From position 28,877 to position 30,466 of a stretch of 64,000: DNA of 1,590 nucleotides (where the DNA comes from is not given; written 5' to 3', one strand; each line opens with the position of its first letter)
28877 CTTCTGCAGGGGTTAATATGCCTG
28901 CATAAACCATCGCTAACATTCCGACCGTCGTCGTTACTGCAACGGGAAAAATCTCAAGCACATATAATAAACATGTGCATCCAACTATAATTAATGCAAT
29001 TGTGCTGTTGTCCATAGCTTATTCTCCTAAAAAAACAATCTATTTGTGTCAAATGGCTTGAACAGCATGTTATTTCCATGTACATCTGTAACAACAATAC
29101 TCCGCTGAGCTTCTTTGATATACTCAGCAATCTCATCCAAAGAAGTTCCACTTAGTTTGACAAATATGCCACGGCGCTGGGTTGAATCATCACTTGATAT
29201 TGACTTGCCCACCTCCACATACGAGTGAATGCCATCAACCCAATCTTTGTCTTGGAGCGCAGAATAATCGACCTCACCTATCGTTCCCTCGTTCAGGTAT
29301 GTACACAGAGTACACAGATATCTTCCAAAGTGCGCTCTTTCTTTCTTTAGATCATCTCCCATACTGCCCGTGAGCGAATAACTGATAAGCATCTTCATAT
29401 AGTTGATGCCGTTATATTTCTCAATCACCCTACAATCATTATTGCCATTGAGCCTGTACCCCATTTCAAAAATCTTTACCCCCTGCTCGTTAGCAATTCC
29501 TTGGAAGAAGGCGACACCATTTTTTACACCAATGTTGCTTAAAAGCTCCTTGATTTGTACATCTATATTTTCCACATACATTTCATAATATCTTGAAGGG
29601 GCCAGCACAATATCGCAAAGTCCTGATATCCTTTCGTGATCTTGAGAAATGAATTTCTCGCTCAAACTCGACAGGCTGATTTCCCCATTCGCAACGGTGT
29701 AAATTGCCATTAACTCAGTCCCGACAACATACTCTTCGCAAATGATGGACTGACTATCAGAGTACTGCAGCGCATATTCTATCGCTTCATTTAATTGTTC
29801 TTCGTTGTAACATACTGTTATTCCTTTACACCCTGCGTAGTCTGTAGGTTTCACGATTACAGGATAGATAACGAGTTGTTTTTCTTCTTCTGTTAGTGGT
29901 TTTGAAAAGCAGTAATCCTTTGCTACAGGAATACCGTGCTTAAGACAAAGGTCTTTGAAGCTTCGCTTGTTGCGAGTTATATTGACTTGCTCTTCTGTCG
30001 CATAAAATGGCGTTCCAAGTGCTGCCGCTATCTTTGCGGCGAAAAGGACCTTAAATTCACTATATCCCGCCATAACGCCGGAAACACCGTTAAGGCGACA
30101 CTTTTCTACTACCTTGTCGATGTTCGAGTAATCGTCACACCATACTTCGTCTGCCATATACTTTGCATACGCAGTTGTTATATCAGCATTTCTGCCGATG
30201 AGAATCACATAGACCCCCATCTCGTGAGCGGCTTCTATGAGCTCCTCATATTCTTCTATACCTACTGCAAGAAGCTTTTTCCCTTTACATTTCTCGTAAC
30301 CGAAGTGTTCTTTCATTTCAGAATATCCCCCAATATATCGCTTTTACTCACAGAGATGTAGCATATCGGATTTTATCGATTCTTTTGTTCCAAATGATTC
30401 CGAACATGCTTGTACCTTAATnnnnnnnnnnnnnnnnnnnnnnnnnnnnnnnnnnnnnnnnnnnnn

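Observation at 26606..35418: ATP-grasp ligase-rich tailoring block with an embedded SLC13 solute permease: candidate undescribed amide-decoration module for an amino sugar or uronate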

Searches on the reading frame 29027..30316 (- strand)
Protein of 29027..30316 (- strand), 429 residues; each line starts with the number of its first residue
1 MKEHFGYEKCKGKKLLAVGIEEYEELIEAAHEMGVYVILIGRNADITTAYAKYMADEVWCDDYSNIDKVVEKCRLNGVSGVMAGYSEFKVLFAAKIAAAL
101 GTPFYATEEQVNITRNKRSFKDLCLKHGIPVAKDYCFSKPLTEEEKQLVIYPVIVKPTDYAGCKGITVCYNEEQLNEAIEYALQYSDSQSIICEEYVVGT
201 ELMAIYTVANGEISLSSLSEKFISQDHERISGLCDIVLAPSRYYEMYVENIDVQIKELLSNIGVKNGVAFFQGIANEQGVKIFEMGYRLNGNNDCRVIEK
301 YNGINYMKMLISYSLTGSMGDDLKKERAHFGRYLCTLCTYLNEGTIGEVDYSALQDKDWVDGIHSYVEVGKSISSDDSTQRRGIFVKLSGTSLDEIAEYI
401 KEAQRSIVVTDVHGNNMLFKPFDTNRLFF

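Call 3: search_protein_families(library=pfam, proteins=[window:29027-30316:-], max_evalue=0.01)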
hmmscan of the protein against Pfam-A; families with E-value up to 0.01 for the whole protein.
window:29027-30316:- (429 aa): 7 families
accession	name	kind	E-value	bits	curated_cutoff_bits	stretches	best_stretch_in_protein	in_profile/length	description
PF07478.18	Dala_Dala_lig_C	-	2e-09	37.7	24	1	141-220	27-103/204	D-ala D-ala ligase C-terminus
PF01071.24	GARS_A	-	8.2e-08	32.7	27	1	117-230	3-117/194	Phosphoribosylglycinamide synthetase, ATP-grasp (A) domain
PF13535.11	ATP-grasp_4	-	1.2e-07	32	27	1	150-279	2-141/160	ATP-grasp domain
PF02655.19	ATP-grasp_3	-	1.7e-06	28.6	23.2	1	139-240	18-115/160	ATP-grasp domain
PF02786.22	CPSase_L_D2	-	6.2e-06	26.3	19.8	1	119-209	4-101/211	Carbamoyl-phosphate synthase L chain, ATP binding domain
PF14397.11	ATPgrasp_ST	-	0.00015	21.5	31.4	1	104-221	9-113/278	Sugar-transfer associated ATP-grasp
PF18130.6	ATPgrasp_N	-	0.00018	22.4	27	1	28-103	2-80/81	ATP-grasp N-terminal domain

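Call 4: search_protein_families(library=ncbifam, proteins=[window:29027-30316:-], max_evalue=0.01)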
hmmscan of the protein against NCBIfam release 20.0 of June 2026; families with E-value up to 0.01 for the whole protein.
window:29027-30316:- (429 aa): 58 families (the best 25 are shown)
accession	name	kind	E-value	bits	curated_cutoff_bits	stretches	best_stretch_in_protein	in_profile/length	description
NF005543.0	PRK07206.1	subfamily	1.7e-18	66.5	302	1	26-319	17-318/416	hypothetical protein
NF002563.0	PRK02186.1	subfamily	3.3e-18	65.3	625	1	26-322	19-310/890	argininosuccinate lyase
TIGR01369.1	CPSaseII_lrg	equivalog_domain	1.6e-12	45.9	1027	1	27-315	581-865/1052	carbamoyl-phosphate synthase (glutamine-hydrolyzing) large subunit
NF003671.0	PRK05294.1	equivalog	4.1e-12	44.6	599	1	28-200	35-213/1058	carbamoyl-phosphate synthase large subunit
TIGR03909.1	pyrrolys_PylC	equivalog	2.5e-11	42.9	248.3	1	30-314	18-277/374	3-methylornithine--L-lysine ligase PylC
NF041595.1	dap_A_syn_DdaF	equivalog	5.8e-11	41.8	840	1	64-363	64-366/424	dapdiamide A synthase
NF002527.0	PRK01966.1-3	equivalog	7.7e-10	38.5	310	1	109-220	111-224/332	D-alanine--D-alanine ligase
TIGR01205.1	D_ala_D_alaTIGR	subfamily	1.3e-09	37.5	245.65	1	113-203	103-197/318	D-alanine--D-alanine ligase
NF002378.0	PRK01372.1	subfamily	2.4e-09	36.3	243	1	114-204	98-186/305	D-alanine--D-alanine ligase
NF004679.0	PRK06019.1-5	equivalog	3.9e-09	35.8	326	1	26-285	17-264/376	5-(carboxyamino)imidazole ribonucleotide synthase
NF006406.0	PRK08654.1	equivalog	9.3e-09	34.3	739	1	26-188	17-190/499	acetyl-CoA carboxylase biotin carboxylase subunit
TIGR00877.1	purD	equivalog_domain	1e-08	34.4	288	1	105-230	93-219/425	phosphoribosylamine--glycine ligase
NF009402.0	PRK12767.1-1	equivalog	1e-08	34.4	218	1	61-318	57-302/329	carbamoyl phosphate synthase-like protein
NF010623.0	PRK14016.1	subfamily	3e-08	32.3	877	1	111-201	209-299/871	cyanophycin synthetase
NF000091.3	D_ala_D_ser_VanG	exception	8.2e-08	31.5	495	1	114-204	133-229/344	D-alanine--D-serine ligase VanG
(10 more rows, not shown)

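Call 13: search_solved_structures(query=window:29027-30316:-, max_evalue=0.01)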
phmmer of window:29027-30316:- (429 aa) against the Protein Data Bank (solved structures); distinct sequences matched with E-value up to 0.01: 31.
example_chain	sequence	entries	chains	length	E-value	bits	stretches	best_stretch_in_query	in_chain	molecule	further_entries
1bxr_A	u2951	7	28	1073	4.7e-11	45.6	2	27-209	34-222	CARBAMOYL-PHOSPHATE SYNTHASE | CARBAMOYL PHOSPHATE SYNTHETASE: LARGE SUBUNIT | CARBAMOYL PHOSPHATE SYNTHETASE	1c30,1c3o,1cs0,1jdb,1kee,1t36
4dim_A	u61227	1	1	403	2e-10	43.5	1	13-317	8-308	Phosphoribosylglycinamide synthetase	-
1ce8_A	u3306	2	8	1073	3.6e-10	42.6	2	31-216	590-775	PROTEIN (CARBAMOYL-PHOSPHATE SYNTHASE) | carbamoyl phosphate synthetase large chain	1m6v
2ip4_A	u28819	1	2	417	2.5e-09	39.9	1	104-230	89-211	Phosphoribosylamine--glycine ligase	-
1a9x_A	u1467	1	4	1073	4.8e-09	38.9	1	28-209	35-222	CARBAMOYL PHOSPHATE SYNTHETASE (LARGE CHAIN)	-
1ulz_A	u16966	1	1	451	1.1e-08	37.7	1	24-333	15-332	pyruvate carboxylase n-terminal domain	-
3vot_A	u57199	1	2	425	6.1e-08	35.3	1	79-317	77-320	L-amino acid ligase, BL00235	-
7kct_A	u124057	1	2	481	2e-07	33.6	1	2-308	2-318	2-oxoglutarate carboxylase small subunit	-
7kbl_A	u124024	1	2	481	2.2e-07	33.5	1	2-308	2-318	2-oxoglutarate carboxylase small subunit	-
3lp8_A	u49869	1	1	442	2.3e-06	30.1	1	105-321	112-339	Phosphoribosylamine-glycine ligase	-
9tps_G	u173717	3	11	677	3e-06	29.7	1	25-221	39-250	Biotin carboxylase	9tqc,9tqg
7kc7_A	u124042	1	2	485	1.6e-05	27.3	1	24-308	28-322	2-oxoglutarate carboxylase small subunit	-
2c00_A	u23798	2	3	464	0.00013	24.4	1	25-180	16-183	BIOTIN CARBOXYLASE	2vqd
8evx_A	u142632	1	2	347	0.00016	24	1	119-203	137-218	D-alanine--D-alanine ligase A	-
8evv_A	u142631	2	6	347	0.00016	24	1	119-203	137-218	D-alanine--D-alanine ligase A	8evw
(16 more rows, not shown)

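Call 15: find_homologous_proteins(query=window:29027-30316:-, max_evalue=0.00001)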
Query window:29027-30316:- (429 aa): 556 proteins with E <= 0.00001 among 7672 candidates; the best 120 are listed.
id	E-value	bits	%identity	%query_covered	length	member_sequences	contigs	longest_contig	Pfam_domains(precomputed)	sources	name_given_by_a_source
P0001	5.9e-287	969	100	100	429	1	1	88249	PF13535.12,PF02786.23,PF02655.20,PF01071.25,PF07478.19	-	-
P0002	3.7e-201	687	70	98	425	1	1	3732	PF13535.12,PF02786.23,PF02655.20,PF01071.25,PF07478.19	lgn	-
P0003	9.7e-194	662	68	98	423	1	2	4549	PF02786.23,PF02655.20,PF01071.25,PF07478.19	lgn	-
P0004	1.1e-189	649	65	98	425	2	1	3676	PF13535.12,PF02786.23,PF18130.7,PF02655.20,PF01071.25,PF07478.19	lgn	-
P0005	1.3e-181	622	65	98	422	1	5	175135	PF13535.12,PF02786.23,PF18130.7,PF02655.20,PF01071.25,PF07478.19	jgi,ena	-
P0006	1.2e-176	606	63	98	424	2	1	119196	PF13535.12,PF02786.23,PF02655.20,PF01071.25,PF07478.19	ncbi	-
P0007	4.4e-170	584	62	98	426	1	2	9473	PF13535.12,PF02786.23,PF02655.20,PF01071.25,PF07478.19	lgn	-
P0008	1.3e-169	583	59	98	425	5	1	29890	PF13535.12,PF02786.23,PF18130.7,PF02655.20,PF01071.25,PF07478.19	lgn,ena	-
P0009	3.6e-168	578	60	100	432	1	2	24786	PF13535.12,PF02786.23,PF02655.20,PF01071.25,PF07478.19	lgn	-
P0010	1.5e-166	573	61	98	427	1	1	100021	PF13535.12,PF02786.23,PF02655.20,PF01071.25,PF07478.19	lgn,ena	-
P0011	1.5e-165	569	60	99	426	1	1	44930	PF13535.12,PF02786.23,PF02655.20,PF01071.25,PF07478.19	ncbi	-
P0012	2.5e-164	565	59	98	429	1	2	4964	PF13535.12,PF02786.23,PF02655.20,PF01071.25,PF07478.19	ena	-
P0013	4.3e-163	561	57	98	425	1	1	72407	PF13535.12,PF02786.23,PF02655.20,PF01071.25,PF07478.19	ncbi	-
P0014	1.8e-162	559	60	98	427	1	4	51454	PF13535.12,PF02786.23,PF02655.20,PF01071.25,PF07478.19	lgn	-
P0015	2.9e-162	558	59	98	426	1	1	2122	PF13535.12,PF02786.23,PF02655.20,PF01071.25,PF07478.19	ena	-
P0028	2.7e-144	499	53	98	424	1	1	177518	PF02786.23,PF02655.20,PF01071.25,PF07478.19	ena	-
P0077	1.1e-129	451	48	98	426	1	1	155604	PF13535.12,PF02786.23,PF00289.29,PF02655.20,PF01071.25,PF07478.19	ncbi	-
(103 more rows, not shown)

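Call 16: find_encoding_contigs(protein=P0006, flank=10000, max_places=2)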
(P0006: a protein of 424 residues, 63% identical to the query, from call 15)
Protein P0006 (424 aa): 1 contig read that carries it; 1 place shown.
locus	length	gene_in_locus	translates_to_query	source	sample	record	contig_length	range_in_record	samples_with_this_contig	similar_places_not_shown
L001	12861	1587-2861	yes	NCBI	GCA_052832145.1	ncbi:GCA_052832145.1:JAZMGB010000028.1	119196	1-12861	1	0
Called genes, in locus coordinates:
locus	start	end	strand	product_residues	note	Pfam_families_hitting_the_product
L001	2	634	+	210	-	?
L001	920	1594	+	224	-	PF02397:Bac_transf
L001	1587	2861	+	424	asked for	PF01071:GARS_A (weak), PF02655:ATP-grasp_3 (weak), PF02786:CPSase_L_D2 (weak), PF07478:Dala_Dala_lig_C, PF13535:ATP-grasp_4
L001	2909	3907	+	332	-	-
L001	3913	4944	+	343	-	PF02388:FemAB (weak), PF13480:Acetyltransf_6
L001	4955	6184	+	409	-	PF13439:Glyco_transf_4, PF13579:Glyco_trans_4_4 (weak), PF00534:Glycos_transf_1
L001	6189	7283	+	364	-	PF01041:DegT_DnrJ_EryC1, PF01053:Cys_Met_Meta_PP (weak)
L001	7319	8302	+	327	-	PF00535:Glycos_transf_2, PF13641:Glyco_tranf_2_3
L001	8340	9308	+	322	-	PF00535:Glycos_transf_2, PF13641:Glyco_tranf_2_3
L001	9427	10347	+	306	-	PF13302:Acetyltransf_3, PF13420:Acetyltransf_4 (weak), PF00583:Acetyltransf_1, PF05523:FdtA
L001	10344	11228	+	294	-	PF00483:NTP_transferase, PF12804:NTP_transf_3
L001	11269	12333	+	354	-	PF14897:EpsG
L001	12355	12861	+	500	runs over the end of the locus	PF01943:Polysacc_synt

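Call 17: find_encoding_contigs(protein=P0028, flank=10000, max_places=2)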
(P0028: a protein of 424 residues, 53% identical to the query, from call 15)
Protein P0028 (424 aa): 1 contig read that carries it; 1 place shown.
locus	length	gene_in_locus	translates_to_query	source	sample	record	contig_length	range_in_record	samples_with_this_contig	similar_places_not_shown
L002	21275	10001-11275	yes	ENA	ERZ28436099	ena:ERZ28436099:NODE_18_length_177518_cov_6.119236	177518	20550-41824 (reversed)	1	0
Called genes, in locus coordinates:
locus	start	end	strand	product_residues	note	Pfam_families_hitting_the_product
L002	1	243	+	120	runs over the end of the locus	PF03862:SpoVAC_SpoVAEB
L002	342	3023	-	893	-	PF09992:NAGPA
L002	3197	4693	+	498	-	PF01554:MatE (faint), PF03023:MurJ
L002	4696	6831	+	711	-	PF18949:DUF5693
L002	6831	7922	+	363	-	PF04230:PS_pyruv_trans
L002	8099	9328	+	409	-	PF01041:DegT_DnrJ_EryC1, PF01212:Beta_elim_lyase, PF00155:Aminotran_1_2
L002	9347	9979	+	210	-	PF02397:Bac_transf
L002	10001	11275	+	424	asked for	PF01071:GARS_A, PF02655:ATP-grasp_3 (faint), PF02786:CPSase_L_D2 (weak), PF07478:Dala_Dala_lig_C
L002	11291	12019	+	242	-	-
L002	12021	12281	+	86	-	-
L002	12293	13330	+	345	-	PF02388:FemAB (weak), PF13480:Acetyltransf_6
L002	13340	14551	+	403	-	PF13439:Glyco_transf_4 (faint), PF00534:Glycos_transf_1, PF13692:Glyco_trans_1_4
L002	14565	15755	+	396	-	PF13439:Glyco_transf_4, PF00534:Glycos_transf_1, PF13692:Glyco_trans_1_4, PF13524:Glyco_trans_1_2 (weak)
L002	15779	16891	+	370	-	PF00534:Glycos_transf_1, PF13692:Glyco_trans_1_4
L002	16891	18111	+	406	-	-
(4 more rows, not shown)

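Call 18: find_encoding_contigs(protein=P0077, flank=10000, max_places=2)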
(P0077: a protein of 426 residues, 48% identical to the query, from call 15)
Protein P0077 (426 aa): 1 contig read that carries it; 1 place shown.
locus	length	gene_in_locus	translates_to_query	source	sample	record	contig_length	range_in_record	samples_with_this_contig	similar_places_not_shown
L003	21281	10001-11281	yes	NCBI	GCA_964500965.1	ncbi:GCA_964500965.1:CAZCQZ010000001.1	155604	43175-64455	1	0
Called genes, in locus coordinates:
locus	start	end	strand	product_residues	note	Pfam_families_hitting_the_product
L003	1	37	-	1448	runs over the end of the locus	PF02811:PHP, PF00929:RNase_T, PF16473:Rv2179c-like (weak), PF07733:DNA_pol3_alpha, PF17657:DNA_pol3_finger, PF14579:HHH_6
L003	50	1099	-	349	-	PF04551:GcpE, PF26540:GcpE_C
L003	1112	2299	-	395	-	PF02163:Peptidase_M50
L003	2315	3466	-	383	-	PF02670:DXP_reductoisom, PF08436:DXP_redisom_C, PF13288:DXPR_C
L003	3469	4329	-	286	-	PF01148:CTP_transf_1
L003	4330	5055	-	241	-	PF01255:Prenyltransf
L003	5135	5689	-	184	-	PF01765:RRF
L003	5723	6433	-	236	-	PF00696:AA_kinase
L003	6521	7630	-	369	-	PF01041:DegT_DnrJ_EryC1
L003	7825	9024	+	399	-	PF02655:ATP-grasp_3, PF02786:CPSase_L_D2 (faint), PF07478:Dala_Dala_lig_C (weak), PF13535:ATP-grasp_4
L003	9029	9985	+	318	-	-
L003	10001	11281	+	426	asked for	PF00289:Biotin_carb_N (faint), PF01071:GARS_A (weak), PF02655:ATP-grasp_3, PF02786:CPSase_L_D2 (weak), PF07478:Dala_Dala_lig_C, PF13535:ATP-grasp_4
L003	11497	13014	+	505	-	PF07556:DUF1538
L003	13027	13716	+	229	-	PF00543:P-II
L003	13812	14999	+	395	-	PF01636:APH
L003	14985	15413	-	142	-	-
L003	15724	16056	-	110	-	-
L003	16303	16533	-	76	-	PF13443:HTH_26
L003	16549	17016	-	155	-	PF11188:DUF2975 (weak)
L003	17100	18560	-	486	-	PF01266:DAO (weak), PF01593:Amino_oxidase, PF07992:Pyr_redox_2 (faint), PF13450:NAD_binding_8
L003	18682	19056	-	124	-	PF07411:DUF1508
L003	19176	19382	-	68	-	-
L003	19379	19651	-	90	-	-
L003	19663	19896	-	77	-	-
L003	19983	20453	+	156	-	PF00149:Metallophos, PF12850:Metallophos_2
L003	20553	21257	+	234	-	-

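Call 45: find_encoding_contigs(protein=P0001, flank=1000, max_places=3)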
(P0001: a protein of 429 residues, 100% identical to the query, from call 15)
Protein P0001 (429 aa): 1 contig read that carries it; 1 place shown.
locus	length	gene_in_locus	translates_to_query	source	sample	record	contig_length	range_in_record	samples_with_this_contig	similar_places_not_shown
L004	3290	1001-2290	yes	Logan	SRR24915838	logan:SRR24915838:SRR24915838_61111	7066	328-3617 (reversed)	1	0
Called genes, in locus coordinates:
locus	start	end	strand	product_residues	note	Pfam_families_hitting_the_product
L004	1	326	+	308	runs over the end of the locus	PF01370:Epimerase, PF04321:RmlD_sub_bind, PF16363:GDP_Man_Dehyd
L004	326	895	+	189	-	PF00132:Hexapep, PF14602:Hexapep_2 (weak)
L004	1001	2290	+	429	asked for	PF01071:GARS_A (weak), PF02655:ATP-grasp_3 (weak), PF02786:CPSase_L_D2 (weak), PF07478:Dala_Dala_lig_C, PF13535:ATP-grasp_4 (weak)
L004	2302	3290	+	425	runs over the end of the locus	PF00939:Na_sulph_symp, PF03600:CitMHS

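Call 52: find_related_loci(query=A2, collection=genome_contigs, flank=10000)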
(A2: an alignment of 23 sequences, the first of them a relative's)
Query A2 (429 aa) in genome_contigs; peptide patterns used: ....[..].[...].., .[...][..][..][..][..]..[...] (x = any residue, [..] = any of these).
193 stretches matched a pattern; 50 encode a relative of the query (tblastn E <= 1e-3); 50 distinct loci.
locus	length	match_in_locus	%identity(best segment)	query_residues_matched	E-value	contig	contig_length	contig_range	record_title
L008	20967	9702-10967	65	7-428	0e+0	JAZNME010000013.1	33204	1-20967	MAG: Acutalibacteraceae bacterium isolate T1900044664_TS20190130.MAGScoT_cleanbin_000016 SGB_1542_k141_1679978, whole ge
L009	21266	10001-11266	57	7-428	7e-161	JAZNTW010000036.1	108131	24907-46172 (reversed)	MAG: Oscillospiraceae bacterium isolate T1900044802_TS20190268.MAGScoT_cleanbin_000003 SGB_2717_k141_1722932, whole geno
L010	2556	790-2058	54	8-428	3e-161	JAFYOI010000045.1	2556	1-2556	MAG: Clostridia bacterium isolate RGIG7273 Water_buffalos_Cecum-4__c663996, whole genome shotgun sequence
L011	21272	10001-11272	54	7-428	3e-149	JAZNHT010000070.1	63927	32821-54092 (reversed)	MAG: Eubacteriales bacterium isolate T1900044691_TS20190157.MAGScoT_cleanbin_000002 SGB_1749_k141_1970021, whole genome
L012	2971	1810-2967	60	1-384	5e-156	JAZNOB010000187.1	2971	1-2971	MAG: Ruminococcus sp. isolate T1900044653_TS20190119.MAGScoT_cleanbin_000003 SGB_1451_k141_248307, whole genome shotgun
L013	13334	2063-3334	51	7-428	2e-141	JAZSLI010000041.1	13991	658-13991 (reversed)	MAG: Acutalibacteraceae bacterium isolate T1900044558_TS20190024.MAGScoT_cleanbin_000021 SGB_334_k141_447422, whole geno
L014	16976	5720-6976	50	11-428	6e-136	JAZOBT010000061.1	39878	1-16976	MAG: Acutalibacteraceae bacterium isolate T1900044757_TS20190223.MAGScoT_cleanbin_000072 SGB_2314_k141_2133964, whole ge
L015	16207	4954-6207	50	12-428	3e-135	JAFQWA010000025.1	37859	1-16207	MAG: Clostridia bacterium isolate RGIG2202 Goat_Colon.Co__c1976121, whole genome shotgun sequence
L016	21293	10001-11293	48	2-428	1e-134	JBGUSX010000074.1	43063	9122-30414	MAG: Eubacteriales bacterium isolate fecal_MAG_83 fecal_MAG_83_contig_0074, whole genome shotgun sequence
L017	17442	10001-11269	49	7-428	2e-134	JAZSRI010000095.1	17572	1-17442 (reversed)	MAG: Faecousia sp. isolate T1900044537_TS20190003.MAGScoT_cleanbin_000067 SGB_34_k141_1677711, whole genome shotgun sequ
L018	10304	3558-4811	48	7-423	5e-133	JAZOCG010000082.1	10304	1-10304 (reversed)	MAG: Acutalibacteraceae bacterium isolate T1900044756_TS20190222.MAGScoT_cleanbin_000086 SGB_2286_k141_2659806, whole ge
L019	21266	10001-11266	48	7-427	1e-132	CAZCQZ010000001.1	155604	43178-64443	MAG TPA_asm: uncultured Eubacteriales bacterium isolate SRP225648_co1_125 genome assembly, contig: NODE_63_length_155604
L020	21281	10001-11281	47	2-427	5e-130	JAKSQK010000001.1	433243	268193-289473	MAG: Clostridia bacterium isolate Horse_feces227 MAG227_1, whole genome shotgun sequence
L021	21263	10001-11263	48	8-427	4e-130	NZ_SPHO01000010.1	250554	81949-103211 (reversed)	Clostridium sp. 1001271st1 H5 strain 1001271st1_H5 NODE_10_length_250554_cov_22.7303, whole genome shotgun sequence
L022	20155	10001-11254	49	7-423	3e-129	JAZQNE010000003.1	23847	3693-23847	MAG: Lachnospiraceae bacterium isolate T1900045246_TH20190016.MAGScoT_cleanbin_000065 SGB_5642_k141_935955, whole genome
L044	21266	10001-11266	48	7-427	5e-125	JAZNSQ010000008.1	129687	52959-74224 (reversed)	MAG: Clostridia bacterium isolate T1900044809_TS20190275.MAGScoT_cleanbin_000004 SGB_2768_k141_1582018, whole genome sho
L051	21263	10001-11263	42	7-427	3e-103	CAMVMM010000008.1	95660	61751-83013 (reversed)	MAG TPA_asm: uncultured Clostridia bacterium isolate SRR8387717_bin.34_metaWRAP_v1.3_MAG genome assembly, contig: ERZ142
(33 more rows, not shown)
